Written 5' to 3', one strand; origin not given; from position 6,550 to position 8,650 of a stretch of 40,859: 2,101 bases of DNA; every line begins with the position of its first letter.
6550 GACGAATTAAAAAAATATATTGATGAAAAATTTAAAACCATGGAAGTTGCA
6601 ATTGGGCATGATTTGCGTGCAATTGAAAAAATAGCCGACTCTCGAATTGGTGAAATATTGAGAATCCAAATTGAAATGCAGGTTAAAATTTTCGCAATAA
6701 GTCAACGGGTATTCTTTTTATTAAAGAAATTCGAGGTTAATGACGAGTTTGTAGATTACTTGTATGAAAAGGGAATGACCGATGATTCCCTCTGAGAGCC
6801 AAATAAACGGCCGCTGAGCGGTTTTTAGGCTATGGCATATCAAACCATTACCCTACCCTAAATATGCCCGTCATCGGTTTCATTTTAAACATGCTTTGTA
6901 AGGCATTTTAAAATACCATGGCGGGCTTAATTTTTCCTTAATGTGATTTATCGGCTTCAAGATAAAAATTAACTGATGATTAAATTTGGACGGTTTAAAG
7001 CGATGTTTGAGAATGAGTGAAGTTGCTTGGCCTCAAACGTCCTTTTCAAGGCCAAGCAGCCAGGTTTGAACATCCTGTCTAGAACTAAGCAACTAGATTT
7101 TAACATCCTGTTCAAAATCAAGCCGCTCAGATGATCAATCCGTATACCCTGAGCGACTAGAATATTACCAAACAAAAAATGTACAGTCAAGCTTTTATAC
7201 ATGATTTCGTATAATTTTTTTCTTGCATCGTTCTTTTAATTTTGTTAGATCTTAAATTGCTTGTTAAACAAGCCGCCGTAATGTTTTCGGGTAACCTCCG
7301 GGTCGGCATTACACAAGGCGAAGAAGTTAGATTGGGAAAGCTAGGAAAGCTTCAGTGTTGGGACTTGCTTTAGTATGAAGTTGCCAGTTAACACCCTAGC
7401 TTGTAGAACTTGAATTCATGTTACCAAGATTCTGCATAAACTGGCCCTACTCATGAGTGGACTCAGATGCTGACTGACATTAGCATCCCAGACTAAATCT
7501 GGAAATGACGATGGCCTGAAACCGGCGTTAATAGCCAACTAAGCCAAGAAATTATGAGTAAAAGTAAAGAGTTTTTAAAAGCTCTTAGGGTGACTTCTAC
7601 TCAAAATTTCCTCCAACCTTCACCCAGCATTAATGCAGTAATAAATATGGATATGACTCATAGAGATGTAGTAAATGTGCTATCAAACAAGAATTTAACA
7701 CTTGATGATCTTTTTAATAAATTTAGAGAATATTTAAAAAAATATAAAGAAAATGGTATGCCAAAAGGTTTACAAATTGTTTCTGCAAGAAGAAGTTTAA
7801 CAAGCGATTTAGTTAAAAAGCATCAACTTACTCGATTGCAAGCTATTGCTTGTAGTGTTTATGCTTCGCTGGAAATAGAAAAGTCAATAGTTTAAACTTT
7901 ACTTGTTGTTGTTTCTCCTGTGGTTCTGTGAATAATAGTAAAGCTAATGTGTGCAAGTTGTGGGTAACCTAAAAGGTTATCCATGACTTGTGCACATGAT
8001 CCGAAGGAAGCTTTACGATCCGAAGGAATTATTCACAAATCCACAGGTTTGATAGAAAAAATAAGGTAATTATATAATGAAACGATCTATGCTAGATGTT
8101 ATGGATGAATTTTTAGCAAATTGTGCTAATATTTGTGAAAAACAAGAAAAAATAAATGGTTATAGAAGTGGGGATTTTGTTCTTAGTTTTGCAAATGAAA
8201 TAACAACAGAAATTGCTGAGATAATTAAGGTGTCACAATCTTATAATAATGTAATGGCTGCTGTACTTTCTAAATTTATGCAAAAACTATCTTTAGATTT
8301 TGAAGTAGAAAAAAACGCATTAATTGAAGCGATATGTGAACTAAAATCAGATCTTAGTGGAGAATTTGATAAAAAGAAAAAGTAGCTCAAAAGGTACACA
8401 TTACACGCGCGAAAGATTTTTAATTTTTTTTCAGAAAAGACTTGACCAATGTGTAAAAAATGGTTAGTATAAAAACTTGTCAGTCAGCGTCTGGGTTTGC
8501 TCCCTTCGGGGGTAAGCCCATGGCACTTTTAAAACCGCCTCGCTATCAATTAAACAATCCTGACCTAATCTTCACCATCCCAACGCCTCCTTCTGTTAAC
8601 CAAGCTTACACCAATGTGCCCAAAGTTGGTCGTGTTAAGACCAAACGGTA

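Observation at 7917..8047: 131-nt, 48-bp extended hairpin with two identical 11-nt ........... bulges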

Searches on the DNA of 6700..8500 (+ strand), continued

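Call 119: get_annotated_region(hit=H92, flank=5000)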
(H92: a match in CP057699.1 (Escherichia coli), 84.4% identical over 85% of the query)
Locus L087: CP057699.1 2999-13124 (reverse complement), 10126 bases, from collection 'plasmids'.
description: Escherichia coli strain RHB17-C09 plasmid pRHB17-C09_4, complete sequence
organism: Escherichia coli (NCBI taxid 562)
taxonomy: Bacteria; Pseudomonadota; Gammaproteobacteria; Enterobacterales; Enterobacteriaceae; Escherichia; Escherichia coli
host: -; source: culture,Pooled pig faecal samples collected from floor of farm; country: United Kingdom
typing (MOB-suite, as given by PLSDB): conjugative; replicon IncFIA,IncFII; relaxase MOBF; mating-pair formation MPF_F
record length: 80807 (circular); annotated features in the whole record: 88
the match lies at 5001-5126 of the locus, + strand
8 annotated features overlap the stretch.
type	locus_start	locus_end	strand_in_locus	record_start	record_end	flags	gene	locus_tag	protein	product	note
CDS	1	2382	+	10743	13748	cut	-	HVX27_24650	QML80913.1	Tn3-like element Tn3 family transposase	-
CDS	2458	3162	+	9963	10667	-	-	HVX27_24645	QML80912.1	IS6-like element IS26 family transposase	-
CDS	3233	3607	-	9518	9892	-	-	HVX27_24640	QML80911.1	cupin domain-containing protein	-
CDS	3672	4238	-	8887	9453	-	-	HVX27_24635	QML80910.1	transposase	-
CDS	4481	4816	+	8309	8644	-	-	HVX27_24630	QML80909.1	thermonuclease family protein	-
CDS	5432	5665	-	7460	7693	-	-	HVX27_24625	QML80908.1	hypothetical protein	-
CDS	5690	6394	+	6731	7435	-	-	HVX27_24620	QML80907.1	IS6-like element IS26 family transposase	-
CDS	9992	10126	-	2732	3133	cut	pemK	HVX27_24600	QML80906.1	type II toxin-antitoxin system toxin endoribonuclease PemK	-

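Call 126: search_rna_families(sources=[L066, L070, L071, L084, L086, L072], threshold=gathering)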
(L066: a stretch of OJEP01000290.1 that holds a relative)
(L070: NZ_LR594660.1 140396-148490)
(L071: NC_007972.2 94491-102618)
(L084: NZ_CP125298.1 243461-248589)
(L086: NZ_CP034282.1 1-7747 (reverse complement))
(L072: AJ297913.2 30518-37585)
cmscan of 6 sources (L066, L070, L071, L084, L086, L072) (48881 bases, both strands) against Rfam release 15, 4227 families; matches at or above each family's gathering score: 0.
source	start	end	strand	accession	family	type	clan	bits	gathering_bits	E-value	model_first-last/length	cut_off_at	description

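Call 127: search_dna_similar(query=L086:4985-5135:+, collection=ecoli_genomes, mode=near, max_rows=8)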
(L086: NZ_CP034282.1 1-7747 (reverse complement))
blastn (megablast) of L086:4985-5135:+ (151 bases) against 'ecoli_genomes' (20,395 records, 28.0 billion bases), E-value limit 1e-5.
Records with a match: 62; places in all: 75; records where one place covers at least 80% of the query: 62.
Genomes with a match: 59 of 5426; with a place that covers at least 80% of the query: 59. Places per genome that has any: lowest 1, median 1, highest 14. On chromosomes: 7 places; on plasmids: 68.
Best place of each record, by identity: >=99% 62.
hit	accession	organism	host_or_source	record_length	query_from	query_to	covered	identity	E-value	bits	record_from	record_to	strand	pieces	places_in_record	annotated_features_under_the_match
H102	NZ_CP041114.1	Escherichia coli strain ECCTRSRTH03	Swine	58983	1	151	100%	100.0%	2e-72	279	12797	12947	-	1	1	none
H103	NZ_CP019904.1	Escherichia coli strain MDR_56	Homo sapiens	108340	1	151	100%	100.0%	2e-72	279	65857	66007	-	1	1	none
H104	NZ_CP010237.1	Escherichia coli strain S43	not applicable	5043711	1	151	100%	100.0%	2e-72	279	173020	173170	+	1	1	none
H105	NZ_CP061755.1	Escherichia coli O18ac:H14 strain 873.10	Bos taurus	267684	1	151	100%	100.0%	2e-72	279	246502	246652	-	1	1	none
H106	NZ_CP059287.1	Escherichia coli strain SY3626_hybrid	chicken meat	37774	1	151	100%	100.0%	2e-72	279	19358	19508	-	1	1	none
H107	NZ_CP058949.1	Escherichia coli strain SY3626C5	missing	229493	1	151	100%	100.0%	2e-72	279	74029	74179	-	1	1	none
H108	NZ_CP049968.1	Escherichia coli strain ARL09/232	Homo sapiens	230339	1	151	100%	100.0%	2e-72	279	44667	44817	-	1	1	none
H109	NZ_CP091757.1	Escherichia coli strain LC-1302-2020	Homo sapiens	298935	1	151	100%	100.0%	2e-72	279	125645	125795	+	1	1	none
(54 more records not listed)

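Call 128: get_annotated_region(hit=H106, flank=3500)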
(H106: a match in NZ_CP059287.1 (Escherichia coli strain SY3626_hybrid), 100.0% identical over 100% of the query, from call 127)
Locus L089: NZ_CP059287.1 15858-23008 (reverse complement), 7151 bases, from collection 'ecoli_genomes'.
description: Escherichia coli strain SY3626_hybrid plasmid pSY3626_37k, complete sequence
organism: Escherichia coli strain SY3626_hybrid (NCBI taxid 562)
replicon: plasmid pSY3626_37k; assembly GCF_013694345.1
host: -; source: chicken meat; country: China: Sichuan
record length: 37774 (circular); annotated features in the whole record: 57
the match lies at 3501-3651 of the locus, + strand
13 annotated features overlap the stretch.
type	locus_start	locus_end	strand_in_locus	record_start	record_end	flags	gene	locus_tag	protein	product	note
CDS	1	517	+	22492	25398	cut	mobF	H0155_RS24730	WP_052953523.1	MobF family relaxase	-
CDS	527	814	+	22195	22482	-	-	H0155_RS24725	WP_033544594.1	hypothetical protein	-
CDS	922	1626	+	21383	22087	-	-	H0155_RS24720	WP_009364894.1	IS6-like element IS26 family transposase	-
CDS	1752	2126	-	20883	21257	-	-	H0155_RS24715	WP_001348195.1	cupin domain-containing protein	-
CDS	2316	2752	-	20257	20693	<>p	-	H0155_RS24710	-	IS66 family transposase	frameshifted; incomplete; partial in the middle of a contig; missing N-terminus and C-terminus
CDS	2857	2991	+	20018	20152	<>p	-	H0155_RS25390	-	DNA polymerase V subunit UmuC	binds processed UmuD protein to form functional DNA pol V (UmuD'2UmuC); involved in translesion polymerization; ...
CDS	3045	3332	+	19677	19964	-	-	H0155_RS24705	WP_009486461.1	thermonuclease family protein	-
CDS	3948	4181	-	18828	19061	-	-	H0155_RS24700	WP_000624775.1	hypothetical protein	-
CDS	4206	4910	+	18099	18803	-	-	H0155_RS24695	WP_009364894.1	IS6-like element IS26 family transposase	-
CDS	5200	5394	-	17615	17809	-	-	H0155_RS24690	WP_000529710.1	DUF7706 family protein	-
CDS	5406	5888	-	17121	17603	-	-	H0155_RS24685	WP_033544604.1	GNAT family N-acetyltransferase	-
CDS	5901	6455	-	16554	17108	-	-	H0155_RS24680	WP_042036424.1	phospholipase D family protein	-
CDS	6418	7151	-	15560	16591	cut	virB11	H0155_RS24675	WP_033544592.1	P-type DNA transfer ATPase VirB11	-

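Call 133: build_rna_model(alignment_id=A1, structure=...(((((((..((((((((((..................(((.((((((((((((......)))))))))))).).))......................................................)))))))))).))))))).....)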
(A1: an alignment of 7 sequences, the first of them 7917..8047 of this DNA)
Model R1 built from alignment A1 (7 sequences, 156 columns); structure: as given.
model positions 127; base pairs 32; branch points 0; effective number of sequences 2.75; information 0.59 bits per position. Calibrated on 0.2 Mb of random sequence (short: E-values are rough).
structure used (alignment columns):
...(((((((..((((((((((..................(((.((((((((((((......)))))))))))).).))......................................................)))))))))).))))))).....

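Call 135: search_with_rna_model(model_id=R1, sources=[window, L009, L010, L011, L052, L058, L065, L066, L070, L071, L073, L074, L075, L076, L077, L078, L079, L080, L082, L084, L085, L086, L087, L088, L089, L055, L063, L069, L046, L049], max_evalue=1)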
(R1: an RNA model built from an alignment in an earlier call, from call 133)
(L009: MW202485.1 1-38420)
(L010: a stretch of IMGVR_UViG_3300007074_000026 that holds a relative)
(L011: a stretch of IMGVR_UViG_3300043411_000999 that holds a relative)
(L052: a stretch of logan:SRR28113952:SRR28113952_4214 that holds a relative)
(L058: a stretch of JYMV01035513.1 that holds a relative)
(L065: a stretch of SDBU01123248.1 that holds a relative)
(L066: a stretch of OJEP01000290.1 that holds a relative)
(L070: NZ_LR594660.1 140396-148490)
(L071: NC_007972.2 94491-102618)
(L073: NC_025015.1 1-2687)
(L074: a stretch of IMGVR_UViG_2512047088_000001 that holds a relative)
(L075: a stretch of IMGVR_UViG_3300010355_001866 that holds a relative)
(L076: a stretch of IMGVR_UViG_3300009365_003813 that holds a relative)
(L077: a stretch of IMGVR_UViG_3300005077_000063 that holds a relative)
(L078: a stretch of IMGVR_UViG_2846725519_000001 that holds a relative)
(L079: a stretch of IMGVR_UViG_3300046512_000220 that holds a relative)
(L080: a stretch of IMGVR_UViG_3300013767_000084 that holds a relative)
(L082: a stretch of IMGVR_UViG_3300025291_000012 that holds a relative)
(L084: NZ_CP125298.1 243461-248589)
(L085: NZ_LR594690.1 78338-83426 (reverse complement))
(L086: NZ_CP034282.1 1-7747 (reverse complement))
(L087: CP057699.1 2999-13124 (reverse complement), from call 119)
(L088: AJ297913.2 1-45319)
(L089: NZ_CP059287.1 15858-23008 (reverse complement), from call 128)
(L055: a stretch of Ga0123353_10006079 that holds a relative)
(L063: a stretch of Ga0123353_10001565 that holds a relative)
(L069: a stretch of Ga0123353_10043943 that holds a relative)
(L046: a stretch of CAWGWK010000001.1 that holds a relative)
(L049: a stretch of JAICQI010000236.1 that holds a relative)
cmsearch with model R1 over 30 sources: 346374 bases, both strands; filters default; matches with E-value up to 1: 26.
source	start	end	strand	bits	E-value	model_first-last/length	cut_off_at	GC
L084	2502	2628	+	134.8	5.9e-34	1-127/127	no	0.61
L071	4002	4127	+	127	7.7e-32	1-127/127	no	0.6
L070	3969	4097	+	106.5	3.1e-26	1-127/127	no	0.53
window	7916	8049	+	97.9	6.8e-24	1-127/127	no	0.4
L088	34018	34161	+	94.1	7.5e-23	1-127/127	no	0.65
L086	4990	5131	+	93.8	8.9e-23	1-127/127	no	0.63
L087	4990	5131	+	93.8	8.9e-23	1-127/127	no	0.63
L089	3506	3647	+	93.8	8.9e-23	1-127/127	no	0.63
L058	7555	7686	+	71.7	9.7e-17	1-127/127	no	0.48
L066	7207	7338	+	71.7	9.7e-17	1-127/127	no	0.48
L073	993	1162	-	34.3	1.6e-06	1-127/127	no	0.67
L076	13067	13111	+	29.6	3.2e-05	38-82/127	no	0.64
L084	2501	2605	-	29.4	3.5e-05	1-127/127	no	0.63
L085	2495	2650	+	29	4.5e-05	1-127/127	no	0.58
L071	4001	4104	-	28.9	4.9e-05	1-127/127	no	0.62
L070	3968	4096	-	20.7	0.0085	1-127/127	no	0.53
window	7917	8048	-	19.7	0.016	1-127/127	no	0.41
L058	7371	7496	-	19.5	0.019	1-127/127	no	0.56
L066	7023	7148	-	19.5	0.019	1-127/127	no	0.56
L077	656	687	-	18.6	0.031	41-71/127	no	0.56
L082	1504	1527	+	16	0.16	44-68/127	no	0.62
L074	5643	5673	+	15.9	0.18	42-71/127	no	0.48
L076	13016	13139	-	14.3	0.47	1-127/127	no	0.66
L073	994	1162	+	14.1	0.55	1-127/127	no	0.67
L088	34046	34092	-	14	0.58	38-82/127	no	0.66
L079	2345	2395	+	13.8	0.67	1-127/127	no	0.61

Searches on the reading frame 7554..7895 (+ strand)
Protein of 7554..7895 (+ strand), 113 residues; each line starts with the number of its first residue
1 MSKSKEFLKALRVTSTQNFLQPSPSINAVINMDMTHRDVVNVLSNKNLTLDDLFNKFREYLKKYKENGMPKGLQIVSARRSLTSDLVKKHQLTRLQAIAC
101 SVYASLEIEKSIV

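Call 10: search_protein_families(library=phrogs, proteins=[window:7554-7895:+], max_evalue=0.01)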
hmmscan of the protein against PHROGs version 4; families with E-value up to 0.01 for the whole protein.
window:7554-7895:+ (113 aa): 0 families

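Call 11: search_protein_families(library=pfam, proteins=[window:7554-7895:+], max_evalue=0.01)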
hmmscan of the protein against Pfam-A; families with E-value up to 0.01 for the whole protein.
window:7554-7895:+ (113 aa): 0 families

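Call 22: find_related_loci(query=window:7554-7892:+, collection=viral_contigs, flank=4000)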
Query window:7554-7892:+ (113 aa) in viral_contigs; peptide patterns used: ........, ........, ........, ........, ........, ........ (x = any residue, [..] = any of these).
28 stretches matched a pattern, but none encodes a relative of the query by tblastn (E <= 1e-3).

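Call 25: find_encoding_contigs(protein=window:7554-7895:+, flank=3000, max_places=10)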
Protein window:7554-7895:+ (113 aa): 2 contigs read that carry it; 1 place shown.
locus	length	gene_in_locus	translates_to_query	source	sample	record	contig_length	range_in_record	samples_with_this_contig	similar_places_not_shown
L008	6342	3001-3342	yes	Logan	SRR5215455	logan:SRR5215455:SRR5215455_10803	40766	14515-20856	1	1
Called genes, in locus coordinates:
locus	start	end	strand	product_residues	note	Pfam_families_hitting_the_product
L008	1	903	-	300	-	PF09588:YqaJ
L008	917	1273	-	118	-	-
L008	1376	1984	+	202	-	PF14549:P22_Cro (faint), PF15943:YdaS_toxin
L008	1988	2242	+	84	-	-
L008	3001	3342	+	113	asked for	-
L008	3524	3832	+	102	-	-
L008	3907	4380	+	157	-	-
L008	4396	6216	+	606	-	-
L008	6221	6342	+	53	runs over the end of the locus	-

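Call 27: find_homologous_proteins(query=window:7554-7892:+, max_evalue=0.01)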
Query window:7554-7892:+ (113 aa): 1 proteins with E <= 0.01 among 7 candidates.
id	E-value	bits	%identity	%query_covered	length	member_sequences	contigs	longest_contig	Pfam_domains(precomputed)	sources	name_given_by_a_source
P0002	5.2e-65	233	100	100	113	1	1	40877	-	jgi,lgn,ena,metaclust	metaclust:\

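Call 73: predict_structure(protein=window:7554-7892:+)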
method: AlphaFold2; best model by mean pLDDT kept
length: 113 residues; sequences in the alignment: 1
mean_pLDDT: 76.1   pTM: 0.66
mean pLDDT of the five models: 76.1, 75.8, 74.5, 72.3, 72.1
residues with pLDDT >= 90: 40; 70-90: 36; 50-70: 9; < 50: 28
segments of 3 or more residues with pLDDT < 50: 1-6, 9-27
pLDDT, mean of each block of 10 residues (from residue 1): 49 45 47 71 86 95 93 89 94 88 87 57
secondary structure, 60 per line:
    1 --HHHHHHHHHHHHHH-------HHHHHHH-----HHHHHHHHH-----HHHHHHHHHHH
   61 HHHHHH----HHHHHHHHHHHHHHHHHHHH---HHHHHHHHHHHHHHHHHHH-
elements in order: H3-16 H24-30 H36-44 H50-66 H71-90 H94-112

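Call 76: fold_search(model_id=the predicted structure, library=pdb)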
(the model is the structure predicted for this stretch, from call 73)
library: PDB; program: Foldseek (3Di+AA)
matches with E <= 10: 161; with E <= 0.001: 0
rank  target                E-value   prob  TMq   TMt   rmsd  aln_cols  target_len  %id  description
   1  3mqp_A                7.5e-01  0.41  0.38  0.31  11.6       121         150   14  Crystal Structure of human BFL-1 in complex with NOXA BH3 peptide, Northeast Structural Genomics Consortium Target HR2 (released 2010-06-02)
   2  2voi_A                1.1e+00  0.41  0.40  0.32  11.6       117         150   13  Structure of mouse A1 bound to the Bid BH3-domain (released 2008-03-04)
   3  9hlz_RR               1.6e+00  0.28  0.39  0.15  16.4       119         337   12  Translational activators Aep1, Aep2 and Atp25 in complex with mRNA and the yeast mitochondrial ribosome (released 2025-12-17)
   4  2nla_A                1.6e+00  0.20  0.33  0.28  11.4       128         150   14  Crystal structure of the Mcl-1:mNoxaB BH3 complex (released 2007-03-27)
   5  9unw_E                2.5e+00  0.16  0.31  0.18   9.6       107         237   12  mouse PDCD5-TRiC complex (released 2026-03-25)
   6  5ee4_F                2.5e+00  0.09  0.26  0.23  12.5       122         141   15  The crystal structure of HpuA from Kingella denitrificans in complex with human haemoglobin (released 2015-11-04)
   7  9unw_G                2.6e+00  0.10  0.29  0.17  12.1       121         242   14  mouse PDCD5-TRiC complex (released 2026-03-25)
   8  3d4x_B                2.9e+00  0.08  0.26  0.21  12.6       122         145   15  Crystal structure determination of cat (Felis silvestris catus) hemoglobin at 2.2 angstrom resolution (released 2009-05-19)
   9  9av9_B                3.1e+00  0.08  0.25  0.21  12.5       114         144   16  R2-state HbG-Makassar hemoglobin (released 2024-12-11)
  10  1pvp_A                3.1e+00  0.07  0.24  0.11  13.8       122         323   11  BASIS FOR A SWITCH IN SUBSTRATE SPECIFICITY: CRYSTAL STRUCTURE OF SELECTED VARIANT OF CRE SITE-SPECIFIC RECOMBINASE, A (released 2004-02-17)
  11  6yes_B                3.4e+00  0.25  0.43  0.09   7.0       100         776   10  Crystal structure of type I-D CRISPR-Cas nuclease Cas10d (released 2020-10-28)
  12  2rao_B                3.4e+00  0.08  0.27  0.22  12.4       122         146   16  X ray crystal structure of rabbit hemoglobin (oxy form) at 2.0 angstrom resolution (released 2008-09-09)
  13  6cin_A                3.6e+00  0.18  0.33  0.05   5.4        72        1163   15  Crystal structure of pyruvate:ferredoxin oxidoreductase from Moorella thermoacetica (released 2018-03-28)
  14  1mnj_A                3.6e+00  0.08  0.27  0.21  12.3       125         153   14  INTERACTIONS AMONG RESIDUES CD3, E7, E10 AND E11 IN MYOGLOBINS: ATTEMPTS TO SIMULATE THE O2 AND CO BINDING PROPERTIES  (released 1995-04-20)
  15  6thh_C                3.8e+00  0.30  0.47  0.09   7.2        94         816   15  Crystal structure of type I-D CRISPR-Cas nuclease Cas10d in complex with the SIRV3 AcrID1 (gp02) anti-CRISPR protein (released 2020-10-28)
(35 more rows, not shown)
